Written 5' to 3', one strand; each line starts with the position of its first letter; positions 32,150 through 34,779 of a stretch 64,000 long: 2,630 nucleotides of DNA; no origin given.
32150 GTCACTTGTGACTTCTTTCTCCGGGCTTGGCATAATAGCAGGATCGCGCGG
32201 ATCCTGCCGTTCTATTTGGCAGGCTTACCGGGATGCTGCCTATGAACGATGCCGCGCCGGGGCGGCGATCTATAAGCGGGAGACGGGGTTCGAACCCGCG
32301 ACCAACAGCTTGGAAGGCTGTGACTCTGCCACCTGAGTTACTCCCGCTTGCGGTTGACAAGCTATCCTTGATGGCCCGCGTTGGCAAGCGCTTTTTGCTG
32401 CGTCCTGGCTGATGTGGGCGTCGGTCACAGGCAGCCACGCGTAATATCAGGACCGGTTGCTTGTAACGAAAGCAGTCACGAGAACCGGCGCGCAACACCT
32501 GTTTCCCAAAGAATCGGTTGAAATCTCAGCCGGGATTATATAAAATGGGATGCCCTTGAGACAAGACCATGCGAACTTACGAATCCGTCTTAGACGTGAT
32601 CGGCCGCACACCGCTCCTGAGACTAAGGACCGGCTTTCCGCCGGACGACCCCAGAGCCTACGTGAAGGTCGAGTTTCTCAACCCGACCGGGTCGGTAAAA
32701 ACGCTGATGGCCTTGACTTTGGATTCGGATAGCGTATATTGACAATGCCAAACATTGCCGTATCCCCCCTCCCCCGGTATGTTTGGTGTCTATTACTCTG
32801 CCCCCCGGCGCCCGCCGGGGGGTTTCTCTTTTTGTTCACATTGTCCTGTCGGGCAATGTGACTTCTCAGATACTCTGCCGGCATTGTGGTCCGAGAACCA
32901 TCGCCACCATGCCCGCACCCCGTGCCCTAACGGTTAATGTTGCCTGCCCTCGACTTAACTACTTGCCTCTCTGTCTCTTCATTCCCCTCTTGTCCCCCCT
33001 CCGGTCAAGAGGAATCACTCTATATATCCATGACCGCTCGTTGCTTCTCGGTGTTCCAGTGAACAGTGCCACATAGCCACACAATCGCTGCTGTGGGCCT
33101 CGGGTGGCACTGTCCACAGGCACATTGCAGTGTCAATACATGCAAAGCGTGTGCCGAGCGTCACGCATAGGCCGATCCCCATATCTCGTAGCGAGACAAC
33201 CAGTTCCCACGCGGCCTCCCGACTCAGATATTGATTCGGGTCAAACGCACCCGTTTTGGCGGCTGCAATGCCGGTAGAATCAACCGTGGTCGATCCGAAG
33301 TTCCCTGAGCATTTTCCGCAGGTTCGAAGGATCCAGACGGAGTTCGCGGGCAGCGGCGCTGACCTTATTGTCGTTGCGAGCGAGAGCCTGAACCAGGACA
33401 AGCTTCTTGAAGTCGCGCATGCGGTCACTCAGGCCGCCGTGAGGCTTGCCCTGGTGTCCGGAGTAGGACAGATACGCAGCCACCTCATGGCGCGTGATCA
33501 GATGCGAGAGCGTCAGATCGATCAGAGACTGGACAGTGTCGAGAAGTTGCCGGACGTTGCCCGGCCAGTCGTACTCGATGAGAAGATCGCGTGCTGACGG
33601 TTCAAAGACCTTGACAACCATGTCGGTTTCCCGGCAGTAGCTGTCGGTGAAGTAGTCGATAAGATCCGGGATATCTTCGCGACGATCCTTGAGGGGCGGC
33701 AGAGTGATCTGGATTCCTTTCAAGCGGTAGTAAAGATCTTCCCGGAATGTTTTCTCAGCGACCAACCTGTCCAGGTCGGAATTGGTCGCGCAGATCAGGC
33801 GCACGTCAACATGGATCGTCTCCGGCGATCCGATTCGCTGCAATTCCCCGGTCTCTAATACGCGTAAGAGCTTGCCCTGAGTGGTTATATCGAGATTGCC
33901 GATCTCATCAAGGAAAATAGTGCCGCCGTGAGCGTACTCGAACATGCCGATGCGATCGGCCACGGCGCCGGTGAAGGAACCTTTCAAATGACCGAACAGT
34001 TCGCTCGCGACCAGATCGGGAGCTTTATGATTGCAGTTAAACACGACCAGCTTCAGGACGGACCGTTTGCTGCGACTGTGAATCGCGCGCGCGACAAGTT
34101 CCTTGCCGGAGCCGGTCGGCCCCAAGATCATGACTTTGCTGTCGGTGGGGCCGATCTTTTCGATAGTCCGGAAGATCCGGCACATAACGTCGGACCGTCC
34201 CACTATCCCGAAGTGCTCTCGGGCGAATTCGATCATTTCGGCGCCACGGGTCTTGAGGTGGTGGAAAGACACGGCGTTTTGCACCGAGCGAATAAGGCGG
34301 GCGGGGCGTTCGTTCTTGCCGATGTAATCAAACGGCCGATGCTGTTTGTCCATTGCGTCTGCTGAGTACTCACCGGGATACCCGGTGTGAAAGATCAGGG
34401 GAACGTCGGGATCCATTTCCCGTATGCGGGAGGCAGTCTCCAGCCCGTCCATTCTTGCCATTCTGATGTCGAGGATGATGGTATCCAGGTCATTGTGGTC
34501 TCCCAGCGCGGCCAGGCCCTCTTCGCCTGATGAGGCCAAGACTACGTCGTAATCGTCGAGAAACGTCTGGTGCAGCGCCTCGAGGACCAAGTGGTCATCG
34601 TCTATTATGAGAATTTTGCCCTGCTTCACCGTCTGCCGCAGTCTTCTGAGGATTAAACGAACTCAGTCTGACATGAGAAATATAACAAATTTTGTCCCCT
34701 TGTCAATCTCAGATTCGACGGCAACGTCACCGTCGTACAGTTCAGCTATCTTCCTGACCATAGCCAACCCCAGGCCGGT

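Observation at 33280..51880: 18.6-kb same-strand locus: two giant dockerin-tailed surface proteins plus a six-PAS kinase with an FG-GAP-like sensor and a sigma54 activator, with no cohesin partner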

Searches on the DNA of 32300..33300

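Call 90: search_rna_families(source=window, start=32300, end=33300, threshold=evalue, max_evalue=1)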
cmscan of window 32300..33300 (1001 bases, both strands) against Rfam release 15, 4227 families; matches with E-value up to 1: 1.
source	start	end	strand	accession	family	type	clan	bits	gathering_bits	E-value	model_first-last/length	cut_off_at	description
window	32300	32347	-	RF00005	tRNA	Gene; tRNA;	CL00001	25.9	29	0.0067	1-46/71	3'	tRNA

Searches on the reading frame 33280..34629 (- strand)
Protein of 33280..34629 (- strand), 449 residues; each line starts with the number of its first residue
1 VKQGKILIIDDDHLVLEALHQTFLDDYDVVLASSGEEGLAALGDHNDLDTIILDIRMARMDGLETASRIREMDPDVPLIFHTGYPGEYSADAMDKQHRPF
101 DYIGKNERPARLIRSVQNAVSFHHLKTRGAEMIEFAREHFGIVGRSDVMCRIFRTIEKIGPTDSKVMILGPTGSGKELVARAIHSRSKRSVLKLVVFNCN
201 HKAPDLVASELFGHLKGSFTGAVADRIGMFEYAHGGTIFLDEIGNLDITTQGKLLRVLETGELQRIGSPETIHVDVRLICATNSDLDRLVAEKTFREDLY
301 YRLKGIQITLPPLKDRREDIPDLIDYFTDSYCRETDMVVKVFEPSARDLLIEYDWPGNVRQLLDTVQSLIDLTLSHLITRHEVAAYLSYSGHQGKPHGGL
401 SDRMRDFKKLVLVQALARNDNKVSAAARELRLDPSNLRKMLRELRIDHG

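Call 7: search_protein_families(library=pfam, proteins=[window:33280-34629:-], max_evalue=0.01)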
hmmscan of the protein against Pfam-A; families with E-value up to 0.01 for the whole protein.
window:33280-34629:- (449 aa): 9 families
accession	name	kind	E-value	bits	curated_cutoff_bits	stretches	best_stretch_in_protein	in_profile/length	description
PF00158.32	Sigma54_activat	-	9.7e-63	211.3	20.2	1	142-308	1-167/168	Sigma-54 interaction domain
PF14532.12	Sigma54_activ_2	-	6.8e-21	75.4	25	1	143-313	1-138/138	Sigma-54 interaction domain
PF00072.30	Response_reg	-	9e-19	68.1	30.2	1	6-116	1-110/111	Response regulator receiver domain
PF25601.1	AAA_lid_14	-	2.2e-18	66.3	27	1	314-395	1-82/87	AAA+ ATPase lid domain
PF07728.20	AAA_5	-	1e-07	32.5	22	1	166-284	2-123/139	AAA domain (dynein-related subfamily)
PF00004.35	AAA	-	3.7e-05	24.6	21.2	1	166-289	1-114/131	ATPase family associated with various cellular activities (AAA)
PF07724.20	AAA_2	-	5.2e-05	23.8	27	1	164-290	4-131/166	AAA domain (Cdc48 subfamily)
PF02954.25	HTH_8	-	0.00013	22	22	1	405-443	3-41/42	Bacterial regulatory protein, Fis family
PF01078.27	Mg_chelatase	-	0.00024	21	20.3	0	225-283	97-157/207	Magnesium chelatase, subunit ChlI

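Call 12: search_protein_families(library=ncbifam, proteins=[window:33280-34629:-], max_evalue=0.01)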
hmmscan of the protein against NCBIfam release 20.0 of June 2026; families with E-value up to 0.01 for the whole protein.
window:33280-34629:- (449 aa): 89 families (the best 25 are shown)
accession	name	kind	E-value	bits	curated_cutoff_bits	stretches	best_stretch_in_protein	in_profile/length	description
TIGR01818.1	ntrC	equivalog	1e-93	314.7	558.6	1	6-425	1-420/463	nitrogen regulation protein NR(I)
NF008469.0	PRK11361.1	equivalog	4.6e-90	302.5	714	1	5-446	6-456/461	acetoacetate metabolism transcriptional regulator AtoC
NF007689.0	PRK10365.1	equivalog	1.9e-88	297.2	760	1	5-432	7-430/441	sigma-54-dependent response regulator transcription factor ZraR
NF003451.0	PRK05022.1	equivalog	1.2e-87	294.7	476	1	127-447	177-511/512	nitric oxide reductase transcriptional regulator NorR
TIGR02915.1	PEP_resp_reg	equivalog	3.6e-86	289.8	502.6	1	6-441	1-439/445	PEP-CTERM-box response regulator transcription factor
TIGR01817.1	nifA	equivalog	1e-83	281.9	528.85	1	138-385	194-440/534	nif-specific transcriptional activator NifA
NF051870.1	NAssimRespRegNtrX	equivalog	8e-83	278.8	600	1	5-374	3-369/452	nitrogen assimilation response regulator NtrX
NF041946.1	LuxO_transreg_Vib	equivalog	1.9e-82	277.5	800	1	12-383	4-376/463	quorum-sensing sigma-54 dependent transcriptional regulator LuxO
NF041552.1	TF_PrdR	equivalog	3.8e-81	273.2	795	1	132-436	258-568/577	sigma-54 dependent transcriptional regulator PrdR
NF011695.0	PRK15115.1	equivalog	8e-80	268.7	763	1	2-428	5-420/445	two-component system response regulator GlrR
NF038308.1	RNA_repair_RtcR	equivalog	2.7e-79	267.4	650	1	136-398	176-447/530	RNA repair transcriptional activator RtcR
NF008176.1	PRK10923.1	equivalog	1.1e-78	264.9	620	1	1-382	1-380/469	nitrogen regulation protein NR(I)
TIGR02974.1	phageshock_pspF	equivalog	3.5e-72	243.4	443.55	1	142-368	1-228/336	phage shock protein operon transcriptional activator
NF011958.0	PRK15429.1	equivalog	2e-71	241.6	830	1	137-374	375-613/692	formate hydrogenlyase transcriptional activator FlhA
NF049963.1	RespRegFlgRCampy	domain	3.1e-69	233.9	750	1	7-442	4-425/429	fla regulon two-component system response regulator FlgR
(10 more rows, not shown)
